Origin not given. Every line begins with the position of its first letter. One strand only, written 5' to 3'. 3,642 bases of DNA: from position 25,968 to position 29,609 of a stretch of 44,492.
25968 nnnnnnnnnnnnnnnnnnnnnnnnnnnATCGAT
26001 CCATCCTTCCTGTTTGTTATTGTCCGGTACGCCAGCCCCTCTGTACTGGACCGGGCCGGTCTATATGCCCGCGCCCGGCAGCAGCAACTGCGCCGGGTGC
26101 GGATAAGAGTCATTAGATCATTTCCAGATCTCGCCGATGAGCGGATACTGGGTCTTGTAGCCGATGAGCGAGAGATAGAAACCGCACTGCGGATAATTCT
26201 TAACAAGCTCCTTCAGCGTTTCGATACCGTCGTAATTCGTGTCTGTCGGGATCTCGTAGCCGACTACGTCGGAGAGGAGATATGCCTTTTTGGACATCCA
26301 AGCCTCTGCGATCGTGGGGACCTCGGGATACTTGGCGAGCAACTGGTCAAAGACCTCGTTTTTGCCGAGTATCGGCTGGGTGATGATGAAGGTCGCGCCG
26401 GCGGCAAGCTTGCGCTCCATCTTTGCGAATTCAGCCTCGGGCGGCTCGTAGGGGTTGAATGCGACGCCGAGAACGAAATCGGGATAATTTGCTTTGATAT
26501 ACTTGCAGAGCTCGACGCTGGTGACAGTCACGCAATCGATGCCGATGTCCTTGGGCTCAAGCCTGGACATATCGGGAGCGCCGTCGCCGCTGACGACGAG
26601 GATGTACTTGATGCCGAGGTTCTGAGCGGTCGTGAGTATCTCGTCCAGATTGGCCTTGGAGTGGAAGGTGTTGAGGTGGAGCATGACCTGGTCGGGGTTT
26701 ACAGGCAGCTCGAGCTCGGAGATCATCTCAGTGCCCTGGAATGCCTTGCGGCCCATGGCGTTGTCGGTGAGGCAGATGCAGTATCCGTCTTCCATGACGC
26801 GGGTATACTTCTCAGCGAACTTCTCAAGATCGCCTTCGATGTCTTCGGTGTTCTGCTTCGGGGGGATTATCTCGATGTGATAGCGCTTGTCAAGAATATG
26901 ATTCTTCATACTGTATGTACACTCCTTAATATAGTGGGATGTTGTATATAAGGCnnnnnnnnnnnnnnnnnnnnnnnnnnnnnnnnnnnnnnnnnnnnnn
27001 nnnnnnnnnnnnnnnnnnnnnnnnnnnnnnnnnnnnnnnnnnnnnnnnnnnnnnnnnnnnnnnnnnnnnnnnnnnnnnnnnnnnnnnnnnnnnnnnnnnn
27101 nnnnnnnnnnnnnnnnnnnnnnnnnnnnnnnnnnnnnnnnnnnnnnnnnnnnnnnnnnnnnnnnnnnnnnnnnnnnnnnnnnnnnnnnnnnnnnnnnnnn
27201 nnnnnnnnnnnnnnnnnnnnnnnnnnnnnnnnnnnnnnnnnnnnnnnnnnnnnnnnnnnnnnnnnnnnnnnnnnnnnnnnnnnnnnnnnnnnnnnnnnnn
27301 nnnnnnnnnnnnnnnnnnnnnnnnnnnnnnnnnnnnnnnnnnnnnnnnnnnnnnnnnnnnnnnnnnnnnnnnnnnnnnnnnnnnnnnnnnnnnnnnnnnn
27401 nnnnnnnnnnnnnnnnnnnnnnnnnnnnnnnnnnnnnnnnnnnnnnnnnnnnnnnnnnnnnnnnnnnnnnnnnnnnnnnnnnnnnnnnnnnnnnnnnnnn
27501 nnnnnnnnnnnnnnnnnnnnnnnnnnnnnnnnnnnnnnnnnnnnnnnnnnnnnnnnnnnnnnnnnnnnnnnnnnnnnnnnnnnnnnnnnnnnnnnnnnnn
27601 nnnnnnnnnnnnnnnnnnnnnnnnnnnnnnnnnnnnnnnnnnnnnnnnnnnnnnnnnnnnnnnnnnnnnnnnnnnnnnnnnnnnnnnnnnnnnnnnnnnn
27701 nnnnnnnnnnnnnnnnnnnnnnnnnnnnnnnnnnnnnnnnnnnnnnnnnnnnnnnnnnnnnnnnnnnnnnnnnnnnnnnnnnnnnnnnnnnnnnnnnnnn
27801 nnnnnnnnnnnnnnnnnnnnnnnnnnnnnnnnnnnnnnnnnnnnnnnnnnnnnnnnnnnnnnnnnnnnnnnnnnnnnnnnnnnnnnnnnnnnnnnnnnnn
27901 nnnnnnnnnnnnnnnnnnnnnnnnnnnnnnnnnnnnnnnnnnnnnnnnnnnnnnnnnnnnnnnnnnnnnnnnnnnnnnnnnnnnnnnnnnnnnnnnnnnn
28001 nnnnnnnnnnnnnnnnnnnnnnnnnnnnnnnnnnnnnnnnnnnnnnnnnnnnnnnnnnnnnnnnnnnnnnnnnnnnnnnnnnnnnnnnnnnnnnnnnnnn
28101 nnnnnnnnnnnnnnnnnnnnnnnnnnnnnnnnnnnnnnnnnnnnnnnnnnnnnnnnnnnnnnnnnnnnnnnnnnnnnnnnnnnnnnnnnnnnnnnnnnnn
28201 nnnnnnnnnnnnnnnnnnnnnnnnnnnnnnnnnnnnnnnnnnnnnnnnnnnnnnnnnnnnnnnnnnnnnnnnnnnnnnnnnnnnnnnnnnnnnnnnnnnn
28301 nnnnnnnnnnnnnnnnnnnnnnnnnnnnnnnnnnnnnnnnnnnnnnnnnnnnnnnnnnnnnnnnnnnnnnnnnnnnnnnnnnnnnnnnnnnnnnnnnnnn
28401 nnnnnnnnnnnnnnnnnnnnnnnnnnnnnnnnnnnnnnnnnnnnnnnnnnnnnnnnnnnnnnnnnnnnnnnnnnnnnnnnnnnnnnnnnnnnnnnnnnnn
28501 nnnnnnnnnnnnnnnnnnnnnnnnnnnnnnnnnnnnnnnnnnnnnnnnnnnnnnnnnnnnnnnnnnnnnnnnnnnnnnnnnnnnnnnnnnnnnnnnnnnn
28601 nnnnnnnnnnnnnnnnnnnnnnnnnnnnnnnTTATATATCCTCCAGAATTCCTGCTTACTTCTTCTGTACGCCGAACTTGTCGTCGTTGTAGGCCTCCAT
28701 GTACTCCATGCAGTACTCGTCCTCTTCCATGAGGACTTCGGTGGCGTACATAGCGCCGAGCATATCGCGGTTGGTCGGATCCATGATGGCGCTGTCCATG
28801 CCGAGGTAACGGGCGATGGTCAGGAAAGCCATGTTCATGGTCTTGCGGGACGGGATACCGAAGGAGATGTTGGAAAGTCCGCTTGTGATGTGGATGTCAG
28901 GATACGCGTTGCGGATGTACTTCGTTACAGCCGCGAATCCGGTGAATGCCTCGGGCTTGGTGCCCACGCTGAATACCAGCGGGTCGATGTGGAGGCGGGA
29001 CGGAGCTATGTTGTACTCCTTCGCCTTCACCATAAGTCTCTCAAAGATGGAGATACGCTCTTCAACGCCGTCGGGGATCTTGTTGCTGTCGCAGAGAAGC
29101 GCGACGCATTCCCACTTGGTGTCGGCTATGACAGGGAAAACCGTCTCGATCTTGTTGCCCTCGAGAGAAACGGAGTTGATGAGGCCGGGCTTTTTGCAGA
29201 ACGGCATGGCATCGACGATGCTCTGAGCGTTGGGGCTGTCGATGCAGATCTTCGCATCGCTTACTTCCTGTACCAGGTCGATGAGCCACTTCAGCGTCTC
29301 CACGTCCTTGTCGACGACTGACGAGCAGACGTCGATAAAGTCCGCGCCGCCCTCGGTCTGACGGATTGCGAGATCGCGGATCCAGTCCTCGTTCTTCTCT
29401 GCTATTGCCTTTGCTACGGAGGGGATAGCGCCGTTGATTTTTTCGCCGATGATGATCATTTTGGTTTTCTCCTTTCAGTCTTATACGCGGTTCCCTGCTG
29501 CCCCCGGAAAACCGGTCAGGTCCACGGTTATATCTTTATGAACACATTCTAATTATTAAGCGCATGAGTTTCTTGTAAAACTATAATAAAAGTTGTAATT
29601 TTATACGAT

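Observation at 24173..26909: Short divergent MTHFR-like gene directly coupled to bifurcating-type etfBA: candidate Etf-dependent methylene-THF reductase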

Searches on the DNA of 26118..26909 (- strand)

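Call 72: search_rna_families(sources=[L012, L014, L019, L024, L035, L038, L047, L053], threshold=gathering)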
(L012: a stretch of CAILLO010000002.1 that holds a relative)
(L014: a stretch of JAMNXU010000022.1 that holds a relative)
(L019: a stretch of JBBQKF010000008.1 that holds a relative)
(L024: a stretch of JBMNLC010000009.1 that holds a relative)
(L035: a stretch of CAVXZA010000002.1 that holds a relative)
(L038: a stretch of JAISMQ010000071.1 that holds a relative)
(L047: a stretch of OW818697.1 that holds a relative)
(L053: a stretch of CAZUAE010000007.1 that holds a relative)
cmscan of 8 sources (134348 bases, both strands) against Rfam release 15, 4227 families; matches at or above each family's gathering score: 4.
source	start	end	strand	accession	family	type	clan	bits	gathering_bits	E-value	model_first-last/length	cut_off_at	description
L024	4959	5069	+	RF00162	SAM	Cis-reg; riboswitch;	CL00012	92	44.4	2.2e-20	1-108/108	no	SAM riboswitch aptamer (S box leader)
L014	4492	4563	+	RF00005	tRNA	Gene; tRNA;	CL00001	63.9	29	3.1e-11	1-71/71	no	tRNA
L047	3436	3508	+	RF00005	tRNA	Gene; tRNA;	CL00001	57.1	29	2.4e-09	1-71/71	no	tRNA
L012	6923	7004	-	RF01051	c-di-GMP-I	Cis-reg; riboswitch;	CL00126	56.6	35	4.4e-08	1-87/87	no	c-di-GMP-I riboswitch aptamer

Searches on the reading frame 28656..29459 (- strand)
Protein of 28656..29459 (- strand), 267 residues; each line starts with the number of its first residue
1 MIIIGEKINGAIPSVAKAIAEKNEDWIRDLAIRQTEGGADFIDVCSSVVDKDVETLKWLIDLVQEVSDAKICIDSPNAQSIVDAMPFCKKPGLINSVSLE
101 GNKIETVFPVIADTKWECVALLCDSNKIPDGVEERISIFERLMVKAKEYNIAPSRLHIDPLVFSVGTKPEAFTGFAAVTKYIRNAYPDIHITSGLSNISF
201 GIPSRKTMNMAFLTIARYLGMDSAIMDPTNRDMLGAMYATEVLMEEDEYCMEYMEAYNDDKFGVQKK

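Call 4: search_protein_families(library=pfam, proteins=[window:28656-29459:-], max_evalue=0.01)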
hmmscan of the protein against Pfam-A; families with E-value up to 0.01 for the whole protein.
window:28656-29459:- (267 aa): 2 families
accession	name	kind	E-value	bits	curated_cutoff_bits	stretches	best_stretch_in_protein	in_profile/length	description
PF00809.28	Pterin_bind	-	1.9e-18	67.4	25.5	1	22-225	18-242/244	Pterin binding enzyme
PF02007.24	MtrH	-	0.00051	19.7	22.8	1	47-144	70-169/299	Tetrahydromethanopterin S-methyltransferase MtrH subunit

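Call 5: search_protein_families(library=ncbifam, proteins=[window:28656-29459:-], max_evalue=0.01)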
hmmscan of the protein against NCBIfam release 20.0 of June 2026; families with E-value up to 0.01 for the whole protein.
window:28656-29459:- (267 aa): 7 families
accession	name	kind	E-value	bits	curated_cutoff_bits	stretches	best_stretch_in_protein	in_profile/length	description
NF005719.0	PRK07535.1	domain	1.1e-97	326.3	259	1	1-264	1-265/268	methyltetrahydrofolate:corrinoid/iron-sulfur protein methyltransferase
NF040758.1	CODH_ACS_meth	exception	5.8e-29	101.2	370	1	2-255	5-260/261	carbon monoxide dehydrogenase/acetyl-CoA synthase methytransferase subunit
TIGR02082.1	metH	equivalog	2.2e-25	88.5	1010.85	1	2-233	344-591/1182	methionine synthase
NF007024.0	PRK09490.1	equivalog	3.1e-11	41.8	1497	1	3-229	362-604/1234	methionine synthase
NF002142.0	PRK00979.1-1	subfamily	0.00038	19.6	287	1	46-152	72-181/306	tetrahydromethanopterin S-methyltransferase subunit H family protein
TIGR00284.1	TIGR00284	hypoth_equivalog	0.00054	18.6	256.65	1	15-85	154-225/497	dihydropteroate synthase-like protein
TIGR01114.1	mtrH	equivalog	0.0071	15.5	271.4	0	46-140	74-170/314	tetrahydromethanopterin S-methyltransferase subunit H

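Call 67: search_solved_structures(query=window:28656-29459:-, max_evalue=0.00001)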
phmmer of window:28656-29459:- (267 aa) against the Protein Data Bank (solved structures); distinct sequences matched with E-value up to 0.00001: 17.
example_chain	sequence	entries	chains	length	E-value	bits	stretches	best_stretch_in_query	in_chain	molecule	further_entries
4o0q_A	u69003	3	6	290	1.4e-92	312.9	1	1-266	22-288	Dihydropteroate synthase DHPS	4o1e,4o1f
2e7f_A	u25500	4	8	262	2.4e-36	128.7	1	1-257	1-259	5-methyltetrahydrofolate corrinoid/iron sulfur protein methyltransferase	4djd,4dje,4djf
1f6y_A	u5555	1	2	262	1.6e-35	126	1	1-257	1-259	5-METHYLTETRAHYDROFOLATE CORRINOID/IRON SULFUR PROTEIN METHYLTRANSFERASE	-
2ogy_A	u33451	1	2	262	3.1e-35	125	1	1-257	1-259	5-methyltetrahydrofolate corrinoid/iron sulfur protein methyltransferase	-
2yci_X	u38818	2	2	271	3.5e-34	121.6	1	2-258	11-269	5-METHYLTETRAHYDROFOLATE CORRINOID/IRON SULFUR PROTEIN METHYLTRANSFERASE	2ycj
2yck_X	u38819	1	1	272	3.6e-34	121.6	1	2-258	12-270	5-METHYLTETRAHYDROFOLATE CORRINOID/IRON SULFUR PROTEIN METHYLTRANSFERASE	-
1q7m_A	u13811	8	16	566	9.1e-19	71.1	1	2-248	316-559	5-methyltetrahydrofolate S-homocysteine methyltransferase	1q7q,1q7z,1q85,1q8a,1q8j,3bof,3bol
5von_A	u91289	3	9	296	3.6e-13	52.7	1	2-228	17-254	5-methyltetrahydrofolate homocysteine S-methyltransferase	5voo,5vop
9cbo_A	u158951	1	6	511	1.5e-12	50.7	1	2-228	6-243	Methionine synthase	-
9cbq_A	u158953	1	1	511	1.5e-12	50.7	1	2-228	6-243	Methionine synthase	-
3k13_A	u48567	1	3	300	3.9e-12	49.4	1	3-232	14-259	5-methyltetrahydrofolate-homocysteine methyltransferase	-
9cbr_A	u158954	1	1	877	4.4e-12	49.2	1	2-228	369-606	Methionine synthase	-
9cbp_A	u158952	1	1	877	4.5e-12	49.2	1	2-228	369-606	Methionine synthase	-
8ssc_A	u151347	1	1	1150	7.1e-12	48.5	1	2-228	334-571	Methionine synthase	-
4ccz_A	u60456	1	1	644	7.3e-10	41.9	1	3-233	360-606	METHIONINE SYNTHASE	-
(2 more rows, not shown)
